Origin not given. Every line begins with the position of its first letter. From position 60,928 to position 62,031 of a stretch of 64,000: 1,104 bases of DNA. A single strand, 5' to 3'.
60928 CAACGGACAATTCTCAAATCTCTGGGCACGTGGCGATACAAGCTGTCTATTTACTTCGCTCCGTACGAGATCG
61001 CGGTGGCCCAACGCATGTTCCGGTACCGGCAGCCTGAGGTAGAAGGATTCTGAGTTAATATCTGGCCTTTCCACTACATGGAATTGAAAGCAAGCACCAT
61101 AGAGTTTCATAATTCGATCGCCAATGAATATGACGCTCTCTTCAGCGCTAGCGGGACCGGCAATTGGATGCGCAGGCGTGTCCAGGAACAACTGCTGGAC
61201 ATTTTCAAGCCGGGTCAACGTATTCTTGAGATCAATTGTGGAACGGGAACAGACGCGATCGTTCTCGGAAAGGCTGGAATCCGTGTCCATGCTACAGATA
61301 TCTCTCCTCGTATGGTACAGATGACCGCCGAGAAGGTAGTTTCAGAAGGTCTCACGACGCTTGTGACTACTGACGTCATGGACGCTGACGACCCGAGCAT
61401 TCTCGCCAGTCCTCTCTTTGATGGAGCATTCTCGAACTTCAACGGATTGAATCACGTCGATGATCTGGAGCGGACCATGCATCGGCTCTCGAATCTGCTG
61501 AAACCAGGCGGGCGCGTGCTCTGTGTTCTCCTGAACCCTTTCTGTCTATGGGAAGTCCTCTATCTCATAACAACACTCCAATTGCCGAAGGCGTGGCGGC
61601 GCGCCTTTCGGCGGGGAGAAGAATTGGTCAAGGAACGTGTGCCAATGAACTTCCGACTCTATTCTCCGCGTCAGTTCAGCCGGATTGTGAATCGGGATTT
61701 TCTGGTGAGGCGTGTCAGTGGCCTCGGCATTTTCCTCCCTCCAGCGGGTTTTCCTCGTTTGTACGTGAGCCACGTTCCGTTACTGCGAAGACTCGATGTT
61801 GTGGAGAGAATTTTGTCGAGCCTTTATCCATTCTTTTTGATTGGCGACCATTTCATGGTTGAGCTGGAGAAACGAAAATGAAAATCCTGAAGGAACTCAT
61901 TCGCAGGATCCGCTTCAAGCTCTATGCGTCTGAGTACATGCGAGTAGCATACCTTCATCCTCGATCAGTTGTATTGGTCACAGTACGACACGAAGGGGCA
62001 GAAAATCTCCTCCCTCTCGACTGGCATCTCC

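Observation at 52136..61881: Tandemly repeated cassette of a B12-radical-SAM enzyme followed by a class I methyltransferase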

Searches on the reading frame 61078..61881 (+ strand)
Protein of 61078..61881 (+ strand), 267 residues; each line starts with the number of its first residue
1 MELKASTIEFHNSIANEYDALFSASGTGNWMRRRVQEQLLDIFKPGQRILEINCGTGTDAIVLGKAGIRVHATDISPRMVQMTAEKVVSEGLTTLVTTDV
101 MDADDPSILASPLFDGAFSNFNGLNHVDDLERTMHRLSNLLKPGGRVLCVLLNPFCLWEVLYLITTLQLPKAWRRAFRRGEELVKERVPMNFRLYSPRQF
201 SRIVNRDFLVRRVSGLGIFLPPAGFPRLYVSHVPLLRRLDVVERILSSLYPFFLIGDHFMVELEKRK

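Call 4: search_protein_families(library=pfam, proteins=[window:61078-61881:+], max_evalue=0.01)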
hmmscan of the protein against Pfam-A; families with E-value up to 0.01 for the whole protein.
window:61078-61881:+ (267 aa): 7 families
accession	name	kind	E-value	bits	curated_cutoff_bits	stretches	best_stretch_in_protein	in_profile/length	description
PF13489.12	Methyltransf_23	-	6.3e-15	55.7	27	1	32-203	6-153/164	Methyltransferase domain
PF13649.12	Methyltransf_25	-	1.7e-14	54.7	27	1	49-145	1-97/97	Methyltransferase domain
PF08241.18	Methyltransf_11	-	4e-13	50.3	21.2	1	50-149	1-95/95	Methyltransferase domain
PF08242.18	Methyltransf_12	-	5.9e-13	49.8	30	1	50-147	1-98/98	Methyltransferase domain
PF01209.24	Ubie_methyltran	-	3.1e-09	37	20.1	1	10-150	12-152/233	ubiE/COQ5 methyltransferase family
PF13847.12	Methyltransf_31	-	1.5e-08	34.9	27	1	44-151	2-111/145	Methyltransferase domain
PF05724.17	TPMT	-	0.001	19.2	26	1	44-115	36-108/218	Thiopurine S-methyltransferase (TPMT)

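Call 5: search_protein_families(library=ncbifam, proteins=[window:61078-61881:+], max_evalue=0.01)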
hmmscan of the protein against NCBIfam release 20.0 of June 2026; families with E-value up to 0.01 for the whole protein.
window:61078-61881:+ (267 aa): 41 families (the best 25 are shown)
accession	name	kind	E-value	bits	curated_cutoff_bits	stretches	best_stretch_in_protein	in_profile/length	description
NF043040.1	corrin_prot_MT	hypoth_equivalog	4.8e-15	55.6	180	1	13-148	10-146/216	corrinoid protein-associated methyltransferase CpaM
NF001241.0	PRK00216.1-2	equivalog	2e-12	47.3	327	1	11-149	17-147/231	demethylmenaquinone methyltransferase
NF052510.1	methyltran_MpqE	exception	4.3e-11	42.6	335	1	11-150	12-152/234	methyl-plastoquinone biosynthesis methyltransferase MpqE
TIGR01934.1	MenG_MenH_UbiE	subfamily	2.9e-10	39.8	158.35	1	11-150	5-142/223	ubiquinone/menaquinone biosynthesis methyltransferase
NF001240.0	PRK00216.1-1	equivalog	2.3e-09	36.7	378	1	10-150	28-169/251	bifunctional demethylmenaquinone methyltransferase/2-methoxy-6-polyprenyl-1,4-benzoquinol methylase UbiE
TIGR02021.1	BchM-ChlM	equivalog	9.8e-09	34.9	158.9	1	32-92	41-101/218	magnesium protoporphyrin IX methyltransferase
NF045649.1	2X_seleno_MduS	exception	1.2e-08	34.4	380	1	47-148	43-146/338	methyltransferase domain-containing selenoprotein MduS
NF047649.1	MTase_UXPK_star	exception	3.5e-08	32.8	460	1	42-149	74-181/283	methyltransferase/UXPK-star double selenoprotein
NF001244.0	PRK00216.1-5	equivalog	3.7e-08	32.9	216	1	8-149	11-153/236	bifunctional demethylmenaquinone methyltransferase/2-methoxy-6-polyprenyl-1,4-benzoquinol methylase UbiE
NF001243.0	PRK00216.1-4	equivalog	7e-08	32.1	235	1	11-150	13-152/237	demethylmenaquinone methyltransferase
TIGR01983.1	UbiG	equivalog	8.3e-08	31.8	102.95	1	43-153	49-155/228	bifunctional 2-polyprenyl-6-hydroxyphenol methylase/3-demethylubiquinol 3-O-methyltransferase UbiG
NF041536.1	ArsM_DUF2284_UU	exception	1e-07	30.7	575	1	44-149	75-180/459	arsenite methyltransferase/DUF2284 domain selenoprotein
TIGR02072.1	BioC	equivalog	1.5e-07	31.5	184.95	1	33-159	17-142/244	malonyl-ACP O-methyltransferase BioC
TIGR02752.1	MenG_heptapren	equivalog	2.6e-07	30.4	419.85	1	11-150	11-150/231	demethylmenaquinone methyltransferase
NF041537.1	ArsM_AhpD_UU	exception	5.7e-07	28.6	510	1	43-149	74-180/345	arsenite methyltransferase/AhpD domain selenoprotein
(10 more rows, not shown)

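Call 10: find_homologous_proteins(query=window:61078-61881:+)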
Query window:61078-61881:+ (267 aa): 423 proteins with E <= 0.001 among 1411 candidates; the best 120 are listed.
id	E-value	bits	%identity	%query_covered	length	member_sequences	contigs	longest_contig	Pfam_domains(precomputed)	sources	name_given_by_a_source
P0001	1.4e-175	600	100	100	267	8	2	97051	PF13847.13,PF13489.13,PF13649.13,PF01209.25,PF08241.19,PF08242.19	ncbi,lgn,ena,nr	ncbi:MAG TPA: class I SAM-dependent methyltransferase [Bacteroidota bacterium]|nr:class I SAM-depend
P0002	4.0e-148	510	85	100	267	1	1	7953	PF13847.13,PF13489.13,PF13649.13,PF01209.25,PF08241.19,PF08242.19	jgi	-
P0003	1.6e-98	347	59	100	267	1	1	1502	PF13847.13,PF13489.13,PF13649.13,PF01209.25,PF08241.19,PF08242.19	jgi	jgi:ubiquinone/menaquinone biosynthesis C-methylase UbiE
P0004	1.4e-86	308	52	100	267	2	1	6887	PF13847.13,PF13489.13,PF13649.13,PF01209.25,PF08241.19,PF08242.19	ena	-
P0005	4.8e-72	260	48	96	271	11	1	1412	PF13847.13,PF13489.13,PF13649.13,PF08241.19,PF08242.19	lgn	-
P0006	7.6e-69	250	48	96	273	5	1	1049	PF13847.13,PF13489.13,PF13649.13,PF08241.19,PF08242.19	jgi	-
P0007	8.3e-68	247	48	96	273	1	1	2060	PF13847.13,PF13489.13,PF05724.18,PF13649.13,PF08241.19,PF08242.19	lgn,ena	-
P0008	5.0e-67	244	46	96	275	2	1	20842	PF13489.13,PF13649.13,PF08241.19,PF08242.19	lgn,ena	-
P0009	1.2e-66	243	46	97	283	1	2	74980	PF13847.13,PF13489.13,PF13649.13,PF08241.19,PF08242.19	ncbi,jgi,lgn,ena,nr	ncbi:MAG TPA: class I SAM-dependent methyltransferase [Bacteroidota bacterium]|nr:class I SAM-depend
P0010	7.4e-66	240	48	97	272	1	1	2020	PF13847.13,PF13489.13,PF13649.13,PF08241.19,PF08242.19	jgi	jgi:SAM-dependent methyltransferase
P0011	2.1e-59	219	44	99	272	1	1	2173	PF13847.13,PF13489.13,PF02353.27,PF13649.13,PF01209.25,PF08241.19,PF08242.19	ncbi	-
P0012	1.5e-46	177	45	74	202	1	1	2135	PF13847.13,PF13489.13,PF02353.27,PF13649.13,PF01209.25,PF08241.19,PF08242.19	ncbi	ncbi:MAG TPA: class I SAM-dependent methyltransferase, partial [Bacteroidota bacterium]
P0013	1.9e-41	160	37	88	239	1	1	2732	PF13847.13,PF13489.13,PF13649.13,PF08241.19,PF08242.19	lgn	-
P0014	6.7e-41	158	38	94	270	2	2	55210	PF13847.13,PF13489.13,PF13649.13,PF01209.25,PF08241.19,PF08242.19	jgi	-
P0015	8.1e-40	155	36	96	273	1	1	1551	PF13847.13,PF13489.13,PF02353.27,PF13649.13,PF08241.19,PF08242.19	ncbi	-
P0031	1.9e-36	144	36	94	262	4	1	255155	PF13847.13,PF13489.13,PF13649.13,PF01209.25,PF08241.19,PF08242.19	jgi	jgi:ubiquinone/menaquinone biosynthesis C-methylase UbiE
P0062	9.6e-34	135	34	93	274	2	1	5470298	PF13847.13,PF13489.13,PF03848.21,PF13649.13,PF01209.25,PF08241.19,PF08242.19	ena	-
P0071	3.4e-33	133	34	96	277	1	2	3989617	PF13847.13,PF13489.13,PF13649.13,PF01209.25,PF08241.19,PF08242.19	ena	-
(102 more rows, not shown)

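Call 11: find_encoding_contigs(protein=P0009, flank=10000, max_places=2)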
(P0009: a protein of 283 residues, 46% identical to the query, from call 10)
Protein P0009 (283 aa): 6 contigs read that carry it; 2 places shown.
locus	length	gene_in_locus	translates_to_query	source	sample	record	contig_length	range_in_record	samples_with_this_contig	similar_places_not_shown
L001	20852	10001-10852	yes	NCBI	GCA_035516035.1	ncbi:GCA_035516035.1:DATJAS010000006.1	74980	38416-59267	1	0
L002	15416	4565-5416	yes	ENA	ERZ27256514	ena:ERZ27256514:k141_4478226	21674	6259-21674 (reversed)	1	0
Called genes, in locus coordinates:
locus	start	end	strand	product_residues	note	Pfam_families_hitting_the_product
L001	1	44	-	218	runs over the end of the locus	PF00834:Ribul_P_3_epim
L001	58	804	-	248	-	PF03793:PASTA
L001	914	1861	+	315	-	-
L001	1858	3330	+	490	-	PF04055:Radical_SAM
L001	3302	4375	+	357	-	PF01075:Glyco_transf_9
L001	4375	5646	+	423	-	PF00149:Metallophos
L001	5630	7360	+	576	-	PF00664:ABC_membrane, PF02463:SMC_N (faint), PF00005:ABC_tran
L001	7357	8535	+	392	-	PF13439:Glyco_transf_4, PF13579:Glyco_trans_4_4, PF20706:GT4-conflict, PF00534:Glycos_transf_1, PF13692:Glyco_trans_1_4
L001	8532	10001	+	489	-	PF02310:B12-binding, PF04055:Radical_SAM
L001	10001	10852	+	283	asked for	PF13489:Methyltransf_23, PF13649:Methyltransf_25, PF13847:Methyltransf_31 (weak), PF08241:Methyltransf_11, PF08242:Methyltransf_12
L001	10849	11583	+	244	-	PF05175:MTS, PF03602:Cons_hypoth95, PF06325:PrmA, PF13489:Methyltransf_23, PF13649:Methyltransf_25, PF13847:Methyltransf_31, PF08241:Methyltransf_11, PF08242:Methyltransf_12, +3 more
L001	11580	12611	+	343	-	PF04055:Radical_SAM, PF13186:SPASM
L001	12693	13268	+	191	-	PF00265:TK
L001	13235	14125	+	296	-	PF01048:PNP_UDP_1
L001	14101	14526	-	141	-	PF04238:DUF420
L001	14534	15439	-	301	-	PF01040:UbiA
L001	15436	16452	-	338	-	PF02628:COX15-CtaA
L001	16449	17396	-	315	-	PF00116:COX2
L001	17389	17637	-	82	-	-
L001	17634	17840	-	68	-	-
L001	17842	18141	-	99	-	PF03626:COX4_pro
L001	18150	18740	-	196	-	PF00510:COX3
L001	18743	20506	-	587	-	PF00115:COX1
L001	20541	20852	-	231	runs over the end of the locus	PF13715:CarbopepD_reg_2 (faint), PF09430:EMC7_beta-sandw (weak), PF13620:CarboxypepD_reg (weak)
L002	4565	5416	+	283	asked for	PF13489:Methyltransf_23, PF13649:Methyltransf_25, PF13847:Methyltransf_31 (weak), PF08241:Methyltransf_11, PF08242:Methyltransf_12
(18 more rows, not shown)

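Call 12: find_encoding_contigs(protein=P0062, flank=10000, max_places=2)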
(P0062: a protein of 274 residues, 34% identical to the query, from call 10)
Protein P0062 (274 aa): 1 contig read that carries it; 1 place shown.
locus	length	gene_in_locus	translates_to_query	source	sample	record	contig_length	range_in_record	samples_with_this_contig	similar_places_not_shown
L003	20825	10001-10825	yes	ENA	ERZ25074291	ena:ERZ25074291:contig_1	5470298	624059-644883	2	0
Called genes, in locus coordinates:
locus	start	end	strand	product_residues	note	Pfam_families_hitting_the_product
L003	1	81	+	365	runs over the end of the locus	PF13439:Glyco_transf_4 (weak), PF20706:GT4-conflict (faint), PF00534:Glycos_transf_1, PF13692:Glyco_trans_1_4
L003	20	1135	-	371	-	PF00534:Glycos_transf_1, PF13692:Glyco_trans_1_4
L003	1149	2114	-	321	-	PF13527:Acetyltransf_9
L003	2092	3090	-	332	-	PF01522:Polysacc_deac_1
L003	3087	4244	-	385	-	PF01979:Amidohydro_1, PF07969:Amidohydro_3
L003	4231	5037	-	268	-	PF01209:Ubie_methyltran (weak), PF13489:Methyltransf_23, PF08241:Methyltransf_11, PF08242:Methyltransf_12, PF13649:Methyltransf_25, PF13847:Methyltransf_31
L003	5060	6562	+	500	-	PF02310:B12-binding, PF04055:Radical_SAM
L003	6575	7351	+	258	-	PF01209:Ubie_methyltran, PF13489:Methyltransf_23, PF01135:PCMT (weak), PF05175:MTS, PF13847:Methyltransf_31, PF08241:Methyltransf_11, PF08242:Methyltransf_12, PF13649:Methyltransf_25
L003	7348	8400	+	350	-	PF04055:Radical_SAM, PF13353:Fer4_12 (weak), PF13186:SPASM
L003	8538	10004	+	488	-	PF02310:B12-binding, PF04055:Radical_SAM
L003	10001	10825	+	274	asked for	PF01209:Ubie_methyltran (weak), PF03848:TehB (weak), PF13489:Methyltransf_23, PF13847:Methyltransf_31, PF08241:Methyltransf_11, PF08242:Methyltransf_12, PF13649:Methyltransf_25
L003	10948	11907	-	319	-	-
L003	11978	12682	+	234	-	PF02397:Bac_transf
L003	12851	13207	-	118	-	PF20409:SnoaL_5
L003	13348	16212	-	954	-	PF00176:SNF2-rel_dom, PF04851:ResIII, PF00271:Helicase_C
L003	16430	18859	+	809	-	PF26549:Tricorn_N (faint), PF00930:DPPIV_N, PF05448:AXE1 (faint), PF02129:Peptidase_S15, PF20434:BD-FAE, PF00326:Peptidase_S9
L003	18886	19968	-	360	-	PF01263:Aldose_epim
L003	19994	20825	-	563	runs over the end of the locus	PF00474:SSF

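Call 13: find_encoding_contigs(protein=P0031, flank=10000, max_places=2)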
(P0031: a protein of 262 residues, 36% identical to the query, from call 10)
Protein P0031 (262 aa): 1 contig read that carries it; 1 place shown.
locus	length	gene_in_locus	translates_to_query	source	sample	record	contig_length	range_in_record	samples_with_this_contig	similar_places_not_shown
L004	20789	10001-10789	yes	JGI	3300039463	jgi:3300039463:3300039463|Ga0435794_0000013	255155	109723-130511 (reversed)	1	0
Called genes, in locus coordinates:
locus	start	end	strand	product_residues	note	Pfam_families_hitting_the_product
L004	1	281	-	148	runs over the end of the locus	PF01814:Hemerythrin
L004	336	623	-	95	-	-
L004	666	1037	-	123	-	PF06262:Zincin_1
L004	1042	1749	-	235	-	PF04893:Yip1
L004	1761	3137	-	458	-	PF01212:Beta_elim_lyase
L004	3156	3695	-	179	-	PF00156:Pribosyltran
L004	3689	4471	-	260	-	PF00378:ECH_1, PF16113:ECH_2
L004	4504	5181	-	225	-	PF00834:Ribul_P_3_epim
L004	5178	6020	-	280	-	PF03793:PASTA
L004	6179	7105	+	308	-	-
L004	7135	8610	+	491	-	PF02310:B12-binding (faint), PF04055:Radical_SAM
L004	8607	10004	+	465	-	PF02310:B12-binding, PF04055:Radical_SAM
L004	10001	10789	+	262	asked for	PF01209:Ubie_methyltran (weak), PF13489:Methyltransf_23, PF13847:Methyltransf_31, PF08241:Methyltransf_11, PF08242:Methyltransf_12, PF13649:Methyltransf_25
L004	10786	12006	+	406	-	PF09594:GT87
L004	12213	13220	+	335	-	PF00149:Metallophos, PF12850:Metallophos_2 (weak)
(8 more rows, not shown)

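Call 16: search_solved_structures(query=window:61078-61881:+, max_evalue=0.001)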
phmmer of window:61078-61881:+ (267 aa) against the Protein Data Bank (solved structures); distinct sequences matched with E-value up to 0.001: 22.
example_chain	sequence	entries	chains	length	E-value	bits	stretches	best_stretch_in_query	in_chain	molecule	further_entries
4krh_A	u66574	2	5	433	3.5e-09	39.5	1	27-151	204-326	Phosphoethanolamine N-methyltransferase 2 | Phospholethanolamine N-methyltransferase 2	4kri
4ine_A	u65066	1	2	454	6.9e-09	38.6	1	41-151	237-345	Protein PMT-2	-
3bus_A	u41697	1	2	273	8.1e-09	38.3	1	39-149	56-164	Methyltransferase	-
9ri2_A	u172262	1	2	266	3.8e-08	36.1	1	43-157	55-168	Methyltransferase, putative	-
5wp5_A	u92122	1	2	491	3.9e-07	32.8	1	26-149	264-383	Phosphomethylethanolamine N-methyltransferase 2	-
3mgg_A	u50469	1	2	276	1.3e-06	31.1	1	41-149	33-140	Methyltransferase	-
5wp4_A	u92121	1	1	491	1.4e-06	31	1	42-149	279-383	Phosphoethanolamine N-methyltransferase 1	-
1f38_A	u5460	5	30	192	2.1e-06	30.5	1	39-185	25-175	PRECORRIN-8W DECARBOXYLASE | Precorrin-6y methyltransferase/putative decarboxylase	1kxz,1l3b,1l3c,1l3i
3d2l_A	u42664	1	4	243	4.5e-06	29.4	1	39-157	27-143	SAM-dependent methyltransferase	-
5gm1_A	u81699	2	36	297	1.2e-05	27.9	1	39-149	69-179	O-methylransferase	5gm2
2avn_A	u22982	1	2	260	3.2e-05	26.5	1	3-155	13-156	ubiquinone/menaquinone biosynthesis methyltransferase-related protein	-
9w6x_A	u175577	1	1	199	5.1e-05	25.9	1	46-148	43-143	YtkW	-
6uv6_A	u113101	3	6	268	8.6e-05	25.1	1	46-147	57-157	D-glucose O-methyltransferase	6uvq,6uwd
6mro_A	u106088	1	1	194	0.00023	23.7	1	43-149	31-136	methyl transferase from Methanosarcina acetivorans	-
1wzn_A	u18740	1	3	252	0.00036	23.1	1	43-147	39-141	SAM-dependent methyltransferase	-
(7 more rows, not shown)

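Call 18: find_related_loci(query=A1, collection=genome_contigs, flank=10000)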
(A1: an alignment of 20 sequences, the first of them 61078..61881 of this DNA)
Query A1 (267 aa) in genome_contigs; peptide patterns used: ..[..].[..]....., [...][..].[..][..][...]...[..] (x = any residue, [..] = any of these).
599 stretches matched a pattern (row limit reached: there are more); 593 encode a relative of the query (tblastn E <= 1e-3); the best 80 are kept; 80 distinct loci.
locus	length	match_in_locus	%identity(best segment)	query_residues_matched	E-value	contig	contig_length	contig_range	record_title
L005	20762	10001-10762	32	12-265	7e-48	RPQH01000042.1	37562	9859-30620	MAG: Ignavibacteriae bacterium isolate metabat2.211 metabat2.211_Contig_420364, whole genome shotgun sequence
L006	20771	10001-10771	37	12-267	2e-47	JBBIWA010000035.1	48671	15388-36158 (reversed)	MAG: Acidobacteriota bacterium isolate ETS170220_bin_9 NODE_265_length_48671_cov_4.83151, whole genome shotgun sequence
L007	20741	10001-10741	38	12-264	2e-46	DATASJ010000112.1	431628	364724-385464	MAG TPA_asm: Bryobacteraceae bacterium isolate SMAG_U5517 k141_2298333, whole genome shotgun sequence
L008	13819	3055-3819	33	12-266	3e-45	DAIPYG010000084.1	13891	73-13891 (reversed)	MAG TPA_asm: Bacteroidota bacterium isolate CTOTU2451 NODE_1862_length_13891_cov_6.798135, whole genome shotgun sequence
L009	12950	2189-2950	36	12-265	5e-45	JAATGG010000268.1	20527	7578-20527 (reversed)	MAG: Acidobacteriales bacterium isolate bin_312 k141_8295675, whole genome shotgun sequence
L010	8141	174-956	35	12-265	3e-45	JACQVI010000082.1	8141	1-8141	MAG: Ignavibacteriae bacterium isolate NC_groundwater_1459_Ag_S-0.65um_45_22 S_p65_S5_coassembly_k141_1971789, whole gen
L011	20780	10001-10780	38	5-266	5e-44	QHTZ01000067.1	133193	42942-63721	MAG: Gemmatimonadetes bacterium isolate AG4 14_0929_02_40cm_scaffold_275_curated, whole genome shotgun sequence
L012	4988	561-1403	32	2-266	3e-44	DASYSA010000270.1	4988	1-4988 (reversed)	MAG TPA_asm: Blastocatellia bacterium isolate SMAG_U4525 k141_4037207, whole genome shotgun sequence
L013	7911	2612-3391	30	7-266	1e-43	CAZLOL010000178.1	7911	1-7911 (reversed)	MAG TPA_asm: uncultured Ignavibacteriaceae bacterium isolate SRP173033_co1_9 genome assembly, contig: NODE_23179_length_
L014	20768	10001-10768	34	12-267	2e-43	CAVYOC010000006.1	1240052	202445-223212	MAG: uncultured Acidobacteriaceae bacterium isolate MFD05841.bin.2.110 genome assembly, contig: contig_39945, whole geno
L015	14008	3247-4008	39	12-266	5e-43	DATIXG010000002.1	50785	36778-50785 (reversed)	MAG TPA_asm: Gemmatimonadales bacterium isolate SMAG_U15243 k141_3874042, whole genome shotgun sequence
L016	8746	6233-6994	35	12-265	4e-43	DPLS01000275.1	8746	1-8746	MAG TPA_asm: Bacteroidetes bacterium isolate UBA11986 contig_33592, whole genome shotgun sequence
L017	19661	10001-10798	36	1-266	8e-43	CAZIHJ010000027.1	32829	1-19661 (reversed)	MAG TPA_asm: uncultured Chitinophagales bacterium isolate SRP287453_co1_97 genome assembly, contig: NODE_2205_length_328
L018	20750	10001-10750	35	18-266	1e-42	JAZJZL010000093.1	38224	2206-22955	MAG: Bacteroidota bacterium isolate ADI_H2L1_1_122_18_3-bin021 ADIH2L11_B021_0_000000000093, whole genome shotgun sequen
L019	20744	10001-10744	35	12-263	2e-42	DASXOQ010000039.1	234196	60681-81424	MAG TPA_asm: Steroidobacteraceae bacterium isolate SMAG_U5386 k141_2996842, whole genome shotgun sequence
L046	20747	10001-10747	35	12-260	4e-40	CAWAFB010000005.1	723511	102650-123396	MAG: uncultured Acidobacteriaceae bacterium isolate MFD00731.bin.3.65 genome assembly, contig: contig_18749, whole genom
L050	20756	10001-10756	34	15-265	8e-40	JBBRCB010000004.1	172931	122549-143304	MAG: Chitinophagales bacterium isolate Co_metawrap_2381 Cmw_2381_k141_15385648_length_172931_cov_137.9968, whole genome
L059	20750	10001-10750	33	18-266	2e-39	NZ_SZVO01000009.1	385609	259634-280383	Dyadobacter frigoris strain AR-3-8 contig9, whole genome shotgun sequence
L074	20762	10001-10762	34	12-265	6e-39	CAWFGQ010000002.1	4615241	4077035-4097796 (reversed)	MAG: uncultured Acidobacteriaceae bacterium isolate MFD04967.bin.1.60 genome assembly, contig: contig_9214, whole genome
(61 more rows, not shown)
